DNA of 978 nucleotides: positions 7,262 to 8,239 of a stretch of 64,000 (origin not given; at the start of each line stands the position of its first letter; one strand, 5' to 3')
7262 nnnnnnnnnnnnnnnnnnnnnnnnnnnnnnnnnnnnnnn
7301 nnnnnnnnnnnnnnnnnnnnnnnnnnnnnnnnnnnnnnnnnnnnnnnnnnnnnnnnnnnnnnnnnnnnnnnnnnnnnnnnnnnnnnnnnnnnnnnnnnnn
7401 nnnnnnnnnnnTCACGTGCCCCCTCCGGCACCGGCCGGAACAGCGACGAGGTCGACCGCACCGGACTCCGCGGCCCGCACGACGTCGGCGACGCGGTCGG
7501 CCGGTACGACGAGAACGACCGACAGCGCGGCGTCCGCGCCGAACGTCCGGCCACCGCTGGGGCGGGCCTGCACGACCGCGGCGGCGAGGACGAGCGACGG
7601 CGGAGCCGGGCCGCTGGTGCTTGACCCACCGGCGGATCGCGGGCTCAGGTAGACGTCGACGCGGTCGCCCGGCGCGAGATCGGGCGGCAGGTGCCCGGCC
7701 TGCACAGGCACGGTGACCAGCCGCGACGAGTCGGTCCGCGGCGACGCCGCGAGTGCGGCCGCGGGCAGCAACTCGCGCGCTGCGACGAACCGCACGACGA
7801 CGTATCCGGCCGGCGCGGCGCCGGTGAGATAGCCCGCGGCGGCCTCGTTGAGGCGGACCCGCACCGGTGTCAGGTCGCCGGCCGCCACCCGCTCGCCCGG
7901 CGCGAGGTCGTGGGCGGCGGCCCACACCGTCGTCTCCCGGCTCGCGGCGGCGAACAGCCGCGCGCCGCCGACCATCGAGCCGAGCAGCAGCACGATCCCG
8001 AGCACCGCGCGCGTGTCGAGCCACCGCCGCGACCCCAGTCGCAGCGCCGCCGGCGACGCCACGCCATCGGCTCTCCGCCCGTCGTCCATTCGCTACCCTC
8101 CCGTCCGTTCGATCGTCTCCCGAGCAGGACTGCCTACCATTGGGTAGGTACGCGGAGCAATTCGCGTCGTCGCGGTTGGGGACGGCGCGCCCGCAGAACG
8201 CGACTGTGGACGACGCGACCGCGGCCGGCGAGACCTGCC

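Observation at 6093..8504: Orphan CpaB(SAF)-Ssd/CpaE-like ATPase pair with a divergent excisionase-type HTH regulator, with no secretin/CpaF/TadBC nearby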

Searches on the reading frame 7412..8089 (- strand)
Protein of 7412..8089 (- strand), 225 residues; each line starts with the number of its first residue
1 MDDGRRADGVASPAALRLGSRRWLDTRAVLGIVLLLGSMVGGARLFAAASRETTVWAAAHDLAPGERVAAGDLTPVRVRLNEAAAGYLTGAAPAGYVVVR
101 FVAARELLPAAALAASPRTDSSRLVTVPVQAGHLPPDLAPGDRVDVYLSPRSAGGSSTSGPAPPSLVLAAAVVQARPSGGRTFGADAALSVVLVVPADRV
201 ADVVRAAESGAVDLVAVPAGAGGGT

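Call 3: search_protein_families(library=pfam, proteins=[window:7412-8089:-], max_evalue=0.01)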
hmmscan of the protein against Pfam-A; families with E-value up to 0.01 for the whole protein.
window:7412-8089:- (225 aa): 3 families
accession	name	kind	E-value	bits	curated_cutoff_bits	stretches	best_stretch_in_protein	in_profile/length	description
PF16976.10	RcpC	-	3.8e-05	24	28.8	1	122-215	11-112/114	Flp pilus assembly protein RcpC/CpaB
PF13144.11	ChapFlgA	-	0.00024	21.6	23.8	1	54-133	2-80/122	Chaperone for flagella basal body P-ring formation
PF08666.17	SAF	-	0.00069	20.6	21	1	54-111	2-60/63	SAF domain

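Call 4: search_protein_families(library=ncbifam, proteins=[window:7412-8089:-], max_evalue=0.01)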
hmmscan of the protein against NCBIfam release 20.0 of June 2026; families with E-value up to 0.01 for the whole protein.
window:7412-8089:- (225 aa): 2 families
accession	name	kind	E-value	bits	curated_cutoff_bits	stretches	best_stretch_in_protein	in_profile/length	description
TIGR03177.1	pilus_cpaB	equivalog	6.9e-08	32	71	1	20-215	18-211/262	Flp pilus assembly protein CpaB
TIGR03170.1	flgA_cterm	equivalog_domain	4.1e-07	30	54.65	1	47-134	7-95/137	flagellar basal body P-ring formation chaperone FlgA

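Call 44: find_homologous_proteins(query=window:7412-8089:-, max_evalue=0.00001)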
Query window:7412-8089:- (225 aa): 91 proteins with E <= 0.00001 among 8000 candidates.
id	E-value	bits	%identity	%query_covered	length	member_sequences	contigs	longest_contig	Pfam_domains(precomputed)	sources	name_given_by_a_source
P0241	9.0e-120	416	95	100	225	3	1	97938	-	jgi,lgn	jgi:hypothetical protein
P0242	1.6e-104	367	83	100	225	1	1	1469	-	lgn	-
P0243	5.3e-104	365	84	99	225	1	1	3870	-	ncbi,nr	ncbi:MAG: hypothetical protein JO079_15040 [Frankiaceae bacterium]|nr:hypothetical protein [Frankiac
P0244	1.0e-103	364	83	100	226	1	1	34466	PF16976.11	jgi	jgi:Flp pilus assembly protein CpaB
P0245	3.1e-100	353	81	96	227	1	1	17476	-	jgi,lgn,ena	-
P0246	5.1e-99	349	81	100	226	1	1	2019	-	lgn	-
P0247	1.5e-98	347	80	100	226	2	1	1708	-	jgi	-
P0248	3.7e-98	346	79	100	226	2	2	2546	-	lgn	-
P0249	3.7e-97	343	79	97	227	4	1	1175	-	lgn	-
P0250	4.4e-97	342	80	100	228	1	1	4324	PF16976.11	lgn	-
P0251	4.6e-97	342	80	100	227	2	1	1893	PF16976.11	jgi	jgi:Flp pilus assembly protein CpaB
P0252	3.1e-96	339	80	100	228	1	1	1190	PF16976.11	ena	-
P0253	3.3e-96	339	81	99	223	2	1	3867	PF16976.11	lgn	-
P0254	5.1e-96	339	80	99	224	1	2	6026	PF08666.18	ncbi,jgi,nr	ncbi:MAG: hypothetical protein QOC82_1902 [Frankiaceae bacterium]|jgi:Flp pilus assembly protein Cpa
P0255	2.0e-95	337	79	97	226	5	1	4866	PF08666.18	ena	-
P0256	4.2e-95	336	75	95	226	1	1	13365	PF08666.18,PF16976.11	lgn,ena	-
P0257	9.6e-95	335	78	100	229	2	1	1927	PF08666.18,PF16976.11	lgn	-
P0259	6.4e-92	325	77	97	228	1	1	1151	PF08666.18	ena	-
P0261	8.8e-91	322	74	100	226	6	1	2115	PF08666.18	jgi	jgi:hypothetical protein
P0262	2.4e-90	320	76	100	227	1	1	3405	PF08666.18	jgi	jgi:hypothetical protein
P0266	4.3e-59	218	58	93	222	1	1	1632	PF08666.18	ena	-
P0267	1.6e-58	216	58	93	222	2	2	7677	PF08666.18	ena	-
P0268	1.0e-56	210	56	96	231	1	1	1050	PF08666.18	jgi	jgi:hypothetical protein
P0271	1.1e-52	197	55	93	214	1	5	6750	PF08666.18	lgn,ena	-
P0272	6.6e-52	195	55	96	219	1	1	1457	PF08666.18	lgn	-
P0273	1.4e-51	194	53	91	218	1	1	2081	PF08666.18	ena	-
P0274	1.9e-51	193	54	96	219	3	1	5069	PF08666.18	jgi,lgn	-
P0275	3.7e-51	192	53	96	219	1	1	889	PF08666.18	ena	-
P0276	4.4e-51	192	52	91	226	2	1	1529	PF08666.18,PF16976.11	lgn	-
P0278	8.6e-51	191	55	93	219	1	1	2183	PF08666.18,PF13144.12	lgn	-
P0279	4.4e-50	189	52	95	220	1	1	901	PF08666.18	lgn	-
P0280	2.4e-49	186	52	96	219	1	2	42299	PF08666.18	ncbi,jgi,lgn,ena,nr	ncbi:MAG TPA: SAF domain-containing protein [Mycobacteriales bacterium]|jgi:hypothetical protein|nr:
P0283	5.1e-49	185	52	96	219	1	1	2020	PF08666.18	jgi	jgi:hypothetical protein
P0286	2.6e-47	180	51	92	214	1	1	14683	PF08666.18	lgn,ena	-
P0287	3.3e-47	179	51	96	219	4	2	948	PF08666.18,PF13144.12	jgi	jgi:hypothetical protein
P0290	2.1e-44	170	49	95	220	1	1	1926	PF08666.18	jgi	jgi:hypothetical protein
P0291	3.8e-44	169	51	93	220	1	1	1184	PF08666.18,PF16976.11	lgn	-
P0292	6.0e-41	159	49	92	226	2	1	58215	PF16976.11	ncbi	-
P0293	1.0e-38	152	51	94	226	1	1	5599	PF08666.18,PF16976.11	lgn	-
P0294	1.4e-38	151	49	92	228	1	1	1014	PF08666.18,PF13144.12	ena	-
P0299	5.6e-34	136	49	56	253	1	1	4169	PF08666.18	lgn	-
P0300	6.5e-34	136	45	94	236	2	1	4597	PF08666.18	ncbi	-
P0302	1.5e-33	135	47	92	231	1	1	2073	PF08666.18,PF16976.11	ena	-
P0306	2.9e-28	117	45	96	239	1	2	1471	PF08666.18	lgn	-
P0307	3.1e-27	114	45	92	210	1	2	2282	PF16976.11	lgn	-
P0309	2.2e-26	111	41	90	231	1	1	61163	PF16976.11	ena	-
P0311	3.7e-24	104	41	88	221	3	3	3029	PF08666.18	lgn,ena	-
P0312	8.4e-24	103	43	88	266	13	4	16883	-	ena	-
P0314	3.2e-22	98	40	87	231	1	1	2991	PF08666.18,PF13144.12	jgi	jgi:hypothetical protein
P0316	6.2e-22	97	40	93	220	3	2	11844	PF08666.18,PF16976.11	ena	-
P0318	4.4e-21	94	40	92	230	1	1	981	PF08666.18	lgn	-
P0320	4.0e-20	91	37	94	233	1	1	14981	-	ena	-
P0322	2.4e-18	85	40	93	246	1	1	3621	PF08666.18,PF16976.11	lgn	-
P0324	2.2e-17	82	39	92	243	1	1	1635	PF16976.11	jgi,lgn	jgi:hypothetical protein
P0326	3.9e-15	75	40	82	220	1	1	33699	-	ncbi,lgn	-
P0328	9.4e-12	64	39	61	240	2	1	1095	PF08666.18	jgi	jgi:hypothetical protein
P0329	3.2e-7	49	36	46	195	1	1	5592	PF08666.18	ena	-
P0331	7.3e-6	44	39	50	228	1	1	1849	PF08666.18,PF13144.12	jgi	jgi:hypothetical protein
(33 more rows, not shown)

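Call 47: find_encoding_contigs(protein=P0241, flank=10000, max_places=3)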
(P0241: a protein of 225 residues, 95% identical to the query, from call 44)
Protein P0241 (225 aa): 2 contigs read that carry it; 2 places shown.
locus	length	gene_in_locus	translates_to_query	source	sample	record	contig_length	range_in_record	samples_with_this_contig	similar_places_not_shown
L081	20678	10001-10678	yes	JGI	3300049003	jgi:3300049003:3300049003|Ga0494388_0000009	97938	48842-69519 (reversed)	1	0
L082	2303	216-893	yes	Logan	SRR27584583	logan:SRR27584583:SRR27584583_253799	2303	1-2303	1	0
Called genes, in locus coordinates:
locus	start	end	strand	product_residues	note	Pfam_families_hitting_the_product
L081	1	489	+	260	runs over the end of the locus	PF00156:Pribosyltran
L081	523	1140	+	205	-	PF02482:Ribosomal_S30AE, PF16321:Ribosom_S30AE_C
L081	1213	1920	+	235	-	PF00072:Response_reg, PF00196:GerE, PF08281:Sigma70_r4_2 (weak), PF13384:HTH_23 (weak)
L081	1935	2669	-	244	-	PF19700:DUF6198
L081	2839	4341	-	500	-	PF00999:Na_H_Exchanger, PF02080:TrkA_C (weak)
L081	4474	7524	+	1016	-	PF07517:SecA_DEAD, PF01043:SecA_PP_bind, PF21090:P-loop_SecA, PF07516:SecA_SW, PF02810:SEC-C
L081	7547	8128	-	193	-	PF20060:DUF6459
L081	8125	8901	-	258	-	-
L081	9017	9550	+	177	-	-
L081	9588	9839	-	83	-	PF12728:HTH_17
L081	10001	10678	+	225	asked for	-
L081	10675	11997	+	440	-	PF10609:ParA (weak), PF01656:CbiA (weak)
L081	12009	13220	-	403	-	PF02771:Acyl-CoA_dh_N (weak), PF02770:Acyl-CoA_dh_M, PF00441:Acyl-CoA_dh_1, PF08028:Acyl-CoA_dh_2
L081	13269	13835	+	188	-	PF13399:LytR_C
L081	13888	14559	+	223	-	PF00702:Hydrolase, PF13419:HAD_2 (weak)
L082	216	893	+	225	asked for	-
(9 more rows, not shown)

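Call 50: find_encoding_contigs(protein=P0326, flank=8000, max_places=2)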
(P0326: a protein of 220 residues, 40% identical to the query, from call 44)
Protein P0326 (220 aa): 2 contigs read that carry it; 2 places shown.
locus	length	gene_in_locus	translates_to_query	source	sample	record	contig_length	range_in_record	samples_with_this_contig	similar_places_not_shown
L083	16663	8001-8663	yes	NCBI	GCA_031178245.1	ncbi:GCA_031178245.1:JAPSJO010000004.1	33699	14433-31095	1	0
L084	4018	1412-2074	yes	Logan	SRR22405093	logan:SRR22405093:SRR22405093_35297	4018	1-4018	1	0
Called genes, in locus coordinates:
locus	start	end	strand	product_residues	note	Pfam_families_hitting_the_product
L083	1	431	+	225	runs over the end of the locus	PF00156:Pribosyltran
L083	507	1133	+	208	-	PF02482:Ribosomal_S30AE, PF16321:Ribosom_S30AE_C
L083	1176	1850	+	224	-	PF00072:Response_reg, PF13384:HTH_23 (faint), PF08281:Sigma70_r4_2 (faint), PF00196:GerE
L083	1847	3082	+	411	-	PF06224:AlkZ-like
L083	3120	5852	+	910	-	PF07517:SecA_DEAD, PF01043:SecA_PP_bind, PF21090:P-loop_SecA, PF07516:SecA_SW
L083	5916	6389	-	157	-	PF20060:DUF6459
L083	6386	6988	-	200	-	-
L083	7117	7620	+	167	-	-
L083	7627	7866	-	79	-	PF12728:HTH_17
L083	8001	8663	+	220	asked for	-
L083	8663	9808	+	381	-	-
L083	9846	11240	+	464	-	PF03007:WS_DGAT_cat, PF06974:WS_DGAT_C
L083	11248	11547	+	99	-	-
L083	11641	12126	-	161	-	PF10698:DUF2505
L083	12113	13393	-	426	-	PF00535:Glycos_transf_2, PF04138:GtrA_DPMS_TM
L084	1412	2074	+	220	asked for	-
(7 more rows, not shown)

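Call 51: find_encoding_contigs(protein=P0309, flank=8000, max_places=2)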
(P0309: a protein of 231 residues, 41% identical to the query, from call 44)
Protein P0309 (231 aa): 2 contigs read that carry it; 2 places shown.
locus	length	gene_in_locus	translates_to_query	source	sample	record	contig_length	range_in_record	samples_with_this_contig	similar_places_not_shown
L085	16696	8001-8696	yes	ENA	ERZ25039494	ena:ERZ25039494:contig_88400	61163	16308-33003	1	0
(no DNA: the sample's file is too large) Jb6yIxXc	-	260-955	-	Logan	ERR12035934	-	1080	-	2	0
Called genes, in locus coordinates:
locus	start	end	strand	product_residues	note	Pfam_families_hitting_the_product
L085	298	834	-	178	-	PF13302:Acetyltransf_3, PF13420:Acetyltransf_4, PF00583:Acetyltransf_1, PF13508:Acetyltransf_7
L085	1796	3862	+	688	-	PF01043:SecA_PP_bind, PF07517:SecA_DEAD, PF21090:P-loop_SecA, PF07516:SecA_SW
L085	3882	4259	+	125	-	PF00903:Glyoxalase (weak), PF18029:Glyoxalase_6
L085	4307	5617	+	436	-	PF00331:Glyco_hydro_10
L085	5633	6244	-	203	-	PF20060:DUF6459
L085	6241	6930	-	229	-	PF01476:LysM (faint)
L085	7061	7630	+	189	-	-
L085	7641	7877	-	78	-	PF21531:Rv2175c_wHTH (weak), PF12728:HTH_17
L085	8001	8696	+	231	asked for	PF16976:RcpC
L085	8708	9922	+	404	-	-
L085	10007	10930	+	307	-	PF02574:S-methyl_trans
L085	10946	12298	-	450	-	-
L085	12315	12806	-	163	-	-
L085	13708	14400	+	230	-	PF06974:WS_DGAT_C (weak)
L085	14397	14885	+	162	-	PF21853:DUF6912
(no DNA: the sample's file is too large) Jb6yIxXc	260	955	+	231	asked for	PF16976:RcpC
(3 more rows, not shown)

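Call 56: predict_structure(alignment_id=A2)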
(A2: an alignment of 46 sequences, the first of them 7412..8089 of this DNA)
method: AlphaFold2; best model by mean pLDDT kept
length: 225 residues; sequences in the alignment: 46
mean_pLDDT: 84.9   pTM: 0.52
mean pLDDT of the five models: 84.9, 84.5, 83.0, 80.6, 79.8
residues with pLDDT >= 90: 129; 70-90: 58; 50-70: 31; < 50: 7
segments of 3 or more residues with pLDDT < 50: 222-225
pLDDT, mean of each block of 10 residues (from residue 1): 51 64 79 94 76 94 92 95 91 92 96 76 93 91 94 77 93 84 80 94 95 88 43
secondary structure, 60 per line:
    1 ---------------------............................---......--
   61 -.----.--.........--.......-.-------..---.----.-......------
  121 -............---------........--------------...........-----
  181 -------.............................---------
elements in order: H22-49 E53-58 E73-78 H81-86 E122-130 E143-150 E165-175 E188-196 H197-209 E210-216

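Call 58: fold_search(model_id=the predicted structure, library=pdb)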
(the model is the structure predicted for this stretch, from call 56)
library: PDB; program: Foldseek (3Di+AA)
matches with E <= 10: 501; with E <= 0.001: 2
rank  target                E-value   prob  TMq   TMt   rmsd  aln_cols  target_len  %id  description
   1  9gzr_B                2.3e-08  1.00  0.32  0.35   9.7       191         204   24  Tad pilus alignment complex protein RcpC (released 2025-05-21)
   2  9gzr_A                6.5e-08  1.00  0.31  0.36  14.3       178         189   26  Tad pilus alignment complex protein RcpC (released 2025-05-21)
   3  3upy_A                6.5e-02  1.00  0.25  0.14   2.4        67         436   22  Crystal structure of the Brucella abortus enzyme catalyzing the first committed step of the methylerythritol 4-phospha (released 2012-03-28)
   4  3upl_B                6.5e-02  1.00  0.24  0.13   3.0        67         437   22  Crystal structure of the Brucella abortus enzyme catalyzing the first committed step of the methylerythritol 4-phospha (released 2012-03-28)
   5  3frn                  6.5e-02  0.99  0.27  0.23   9.9       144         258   11  CRYSTAL STRUCTURE OF flagellar protein FlgA FROM Thermotoga maritima MSB8 (released 2009-02-03)
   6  3upl_A                8.0e-02  1.00  0.25  0.13   2.4        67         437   22  Crystal structure of the Brucella abortus enzyme catalyzing the first committed step of the methylerythritol 4-phospha (released 2012-03-28)
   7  2wqp                  9.4e-02  1.00  0.21  0.14   4.7        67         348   15  Crystal structure of sialic acid synthase NeuB-inhibitor complex (released 2009-09-15)
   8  4ipj                  9.4e-02  1.00  0.21  0.14   4.7        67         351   13  Crystal Structure of R314K N-acetyl Neuraminic Acid Synthase from Neiserria meningitidis with Malate bound (released 2013-04-10)
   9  3g8r_A                1.2e-01  1.00  0.25  0.17   3.9        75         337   20  Crystal structure of putative spore coat polysaccharide biosynthesis protein E from Chromobacterium violaceum ATCC 124 (released 2009-04-07)
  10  4ur6_A                1.4e-01  1.00  0.21  0.67   3.9        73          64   15  Structure of the type III fish antifreeze protein from Zoarces viviparus ZvAFP6 (released 2014-07-23)
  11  3g8r_B                1.5e-01  1.00  0.25  0.17   4.1        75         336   20  Crystal structure of putative spore coat polysaccharide biosynthesis protein E from Chromobacterium violaceum ATCC 124 (released 2009-04-07)
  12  5xqn_A                1.5e-01  1.00  0.21  0.67   3.6        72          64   14  Crystal structure of Notched-fin eelpout type III antifreeze protein (NFE6, AFP), C2221 form. (released 2018-05-16)
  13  3vjp_A                1.5e-01  0.97  0.20  0.23   9.4        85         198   18  Orthorhombic Crystal Structure of Salmonella FlgA in closed form (released 2012-10-31)
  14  4ur6_B                1.7e-01  1.00  0.21  0.69   3.3        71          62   14  Structure of the type III fish antifreeze protein from Zoarces viviparus ZvAFP6 (released 2014-07-23)
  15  5xqr_A                2.0e-01  0.99  0.21  0.67   3.9        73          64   15  Crystal structure of Notched-fin eelpout type III antifreeze protein A20V mutant (NFE6, AFP), C2221 form (released 2018-05-16)
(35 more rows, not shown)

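Call 95: find_encoding_contigs(protein=P0320, flank=8000, max_places=1)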
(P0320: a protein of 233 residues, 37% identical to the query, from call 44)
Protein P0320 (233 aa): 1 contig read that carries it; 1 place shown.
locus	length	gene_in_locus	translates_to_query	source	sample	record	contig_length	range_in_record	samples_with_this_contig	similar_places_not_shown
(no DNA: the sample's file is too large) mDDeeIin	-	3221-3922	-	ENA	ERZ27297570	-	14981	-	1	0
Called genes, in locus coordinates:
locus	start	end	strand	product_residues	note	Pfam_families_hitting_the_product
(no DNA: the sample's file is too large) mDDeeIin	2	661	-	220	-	?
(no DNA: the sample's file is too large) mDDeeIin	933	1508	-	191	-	PF20060:DUF6459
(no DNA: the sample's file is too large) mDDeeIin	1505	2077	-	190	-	-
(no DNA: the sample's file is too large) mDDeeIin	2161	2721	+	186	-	-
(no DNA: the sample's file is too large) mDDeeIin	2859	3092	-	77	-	PF12728:HTH_17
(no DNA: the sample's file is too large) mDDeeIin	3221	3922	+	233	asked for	-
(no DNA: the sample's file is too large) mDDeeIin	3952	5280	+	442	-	-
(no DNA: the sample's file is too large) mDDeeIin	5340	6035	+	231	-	PF00702:Hydrolase, PF13419:HAD_2 (weak)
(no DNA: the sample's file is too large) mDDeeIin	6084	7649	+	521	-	PF03007:WS_DGAT_cat, PF06974:WS_DGAT_C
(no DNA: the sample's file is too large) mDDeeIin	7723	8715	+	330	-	PF01734:Patatin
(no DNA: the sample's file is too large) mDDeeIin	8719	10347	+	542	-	PF00171:Aldedh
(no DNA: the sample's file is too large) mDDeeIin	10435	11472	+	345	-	PF20729:PE-PGRS_C, PF11925:DUF3443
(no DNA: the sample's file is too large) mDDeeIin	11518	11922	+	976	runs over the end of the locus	PF13191:AAA_16, PF00196:GerE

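Call 96: find_encoding_contigs(protein=P0312, flank=8000, max_places=1)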
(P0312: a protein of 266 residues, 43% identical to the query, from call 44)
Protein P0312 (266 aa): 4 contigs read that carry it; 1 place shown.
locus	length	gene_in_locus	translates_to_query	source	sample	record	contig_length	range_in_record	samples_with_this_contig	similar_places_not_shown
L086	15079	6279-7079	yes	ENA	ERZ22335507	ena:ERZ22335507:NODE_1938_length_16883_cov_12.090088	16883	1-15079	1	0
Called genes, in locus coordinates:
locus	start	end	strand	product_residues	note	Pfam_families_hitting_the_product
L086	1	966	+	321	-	?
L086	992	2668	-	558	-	PF00266:Aminotran_5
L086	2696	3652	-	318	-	PF01925:TauE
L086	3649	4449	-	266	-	PF00392:GntR, PF07702:UTRA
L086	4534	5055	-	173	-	PF20060:DUF6459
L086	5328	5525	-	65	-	-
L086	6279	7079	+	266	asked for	-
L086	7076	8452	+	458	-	PF01656:CbiA (weak)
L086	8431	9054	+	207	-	PF00702:Hydrolase, PF13419:HAD_2 (weak)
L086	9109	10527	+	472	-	PF03007:WS_DGAT_cat, PF06974:WS_DGAT_C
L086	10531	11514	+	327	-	PF01734:Patatin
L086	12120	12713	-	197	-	-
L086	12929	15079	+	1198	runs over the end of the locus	PF21076:GDH_ACT2, PF21079:GDH_HM2, PF21077:GDH_ACT3, PF21078:GDH_HM3, PF05088:Bac_GDH_CD, PF21074:GDH_C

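Call 97: search_protein_families(library=padloc, proteins=[window:7412-8089:-], max_evalue=0.001)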
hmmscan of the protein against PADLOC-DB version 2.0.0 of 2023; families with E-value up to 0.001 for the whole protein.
window:7412-8089:- (225 aa): 0 families
